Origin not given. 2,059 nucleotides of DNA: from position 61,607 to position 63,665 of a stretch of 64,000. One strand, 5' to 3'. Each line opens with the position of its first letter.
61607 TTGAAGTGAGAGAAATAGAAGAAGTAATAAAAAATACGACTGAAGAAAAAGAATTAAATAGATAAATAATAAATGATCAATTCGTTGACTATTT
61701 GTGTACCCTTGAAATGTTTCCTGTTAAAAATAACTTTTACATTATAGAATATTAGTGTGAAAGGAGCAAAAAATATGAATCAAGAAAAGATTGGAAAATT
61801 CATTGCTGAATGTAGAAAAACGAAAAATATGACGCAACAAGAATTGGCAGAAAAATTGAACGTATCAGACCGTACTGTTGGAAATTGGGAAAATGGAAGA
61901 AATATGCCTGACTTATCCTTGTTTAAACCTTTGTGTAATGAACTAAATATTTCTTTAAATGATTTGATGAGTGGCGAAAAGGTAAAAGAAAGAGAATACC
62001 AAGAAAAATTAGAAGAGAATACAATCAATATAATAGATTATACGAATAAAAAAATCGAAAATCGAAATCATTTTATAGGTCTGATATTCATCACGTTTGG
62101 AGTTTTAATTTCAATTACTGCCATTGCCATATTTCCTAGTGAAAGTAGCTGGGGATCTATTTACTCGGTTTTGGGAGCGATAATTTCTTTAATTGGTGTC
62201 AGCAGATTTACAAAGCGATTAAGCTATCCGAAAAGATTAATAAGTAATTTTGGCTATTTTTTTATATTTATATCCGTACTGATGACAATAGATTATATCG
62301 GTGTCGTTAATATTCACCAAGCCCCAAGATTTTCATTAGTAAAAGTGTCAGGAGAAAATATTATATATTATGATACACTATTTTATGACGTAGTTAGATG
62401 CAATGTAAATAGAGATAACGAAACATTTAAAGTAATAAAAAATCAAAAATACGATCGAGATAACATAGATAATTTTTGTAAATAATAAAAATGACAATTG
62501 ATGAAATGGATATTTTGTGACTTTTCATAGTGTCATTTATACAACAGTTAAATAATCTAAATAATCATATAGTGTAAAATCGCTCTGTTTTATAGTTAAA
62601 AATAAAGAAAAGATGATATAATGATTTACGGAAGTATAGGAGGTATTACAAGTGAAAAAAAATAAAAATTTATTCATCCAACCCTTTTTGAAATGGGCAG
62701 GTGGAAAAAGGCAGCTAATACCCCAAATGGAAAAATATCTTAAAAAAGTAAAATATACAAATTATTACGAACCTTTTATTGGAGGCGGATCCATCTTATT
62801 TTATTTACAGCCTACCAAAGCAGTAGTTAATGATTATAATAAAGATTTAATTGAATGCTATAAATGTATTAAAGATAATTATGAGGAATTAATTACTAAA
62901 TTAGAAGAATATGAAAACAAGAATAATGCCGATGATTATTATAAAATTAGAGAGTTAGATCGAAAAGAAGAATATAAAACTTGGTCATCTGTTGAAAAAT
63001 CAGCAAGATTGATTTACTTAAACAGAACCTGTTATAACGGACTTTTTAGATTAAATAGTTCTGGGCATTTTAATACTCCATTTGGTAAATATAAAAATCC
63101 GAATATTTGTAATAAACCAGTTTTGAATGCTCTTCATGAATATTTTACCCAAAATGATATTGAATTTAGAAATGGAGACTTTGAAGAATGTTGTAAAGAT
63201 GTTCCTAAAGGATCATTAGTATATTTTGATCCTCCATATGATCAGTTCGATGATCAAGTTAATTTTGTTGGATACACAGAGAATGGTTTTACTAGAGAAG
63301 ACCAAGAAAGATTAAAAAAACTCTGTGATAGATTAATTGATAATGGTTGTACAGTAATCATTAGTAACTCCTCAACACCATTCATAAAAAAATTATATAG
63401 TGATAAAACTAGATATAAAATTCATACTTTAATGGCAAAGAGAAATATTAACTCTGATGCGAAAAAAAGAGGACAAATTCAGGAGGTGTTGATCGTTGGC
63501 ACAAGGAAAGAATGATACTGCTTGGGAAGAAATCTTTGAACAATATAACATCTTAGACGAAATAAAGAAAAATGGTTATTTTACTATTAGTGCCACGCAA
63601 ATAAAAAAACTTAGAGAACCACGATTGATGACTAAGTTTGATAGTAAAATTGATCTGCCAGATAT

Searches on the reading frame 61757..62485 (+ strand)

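Call 89: search_protein_families(library=pfam, proteins=[window:61757-62485:+], max_evalue=0.0001)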
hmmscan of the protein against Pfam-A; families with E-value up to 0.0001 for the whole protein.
window:61757-62485:+ (242 aa): 5 families
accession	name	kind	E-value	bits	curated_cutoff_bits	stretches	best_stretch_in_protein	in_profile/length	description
PF01381.28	HTH_3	-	5.4e-15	55.6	23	1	16-70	1-55/55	Helix-turn-helix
PF12844.13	HTH_19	-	9.1e-12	45.2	30.2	1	13-74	1-62/64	Helix-turn-helix domain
PF13560.12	HTH_31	-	6.6e-07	30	27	1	13-61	3-52/64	Helix-turn-helix domain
PF07022.19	Phage_CI_repr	-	1.6e-05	25.6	22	1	25-75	13-62/65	Bacteriophage CI repressor helix-turn-helix domain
PF13443.12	HTH_26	-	1.9e-05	25.3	22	1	20-72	6-59/63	Cro/C1-type HTH DNA-binding domain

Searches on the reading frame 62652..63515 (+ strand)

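Call 89: search_protein_families(library=pfam, proteins=[window:62652-63515:+], max_evalue=0.0001)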
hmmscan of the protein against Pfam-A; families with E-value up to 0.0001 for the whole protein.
window:62652-63515:+ (287 aa): 1 family
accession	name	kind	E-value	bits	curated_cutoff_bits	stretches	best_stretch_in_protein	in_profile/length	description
PF02086.21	MethyltransfD12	-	2.2e-61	208.2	22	1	15-266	1-253/253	D12 class N6 adenine-specific DNA methyltransferase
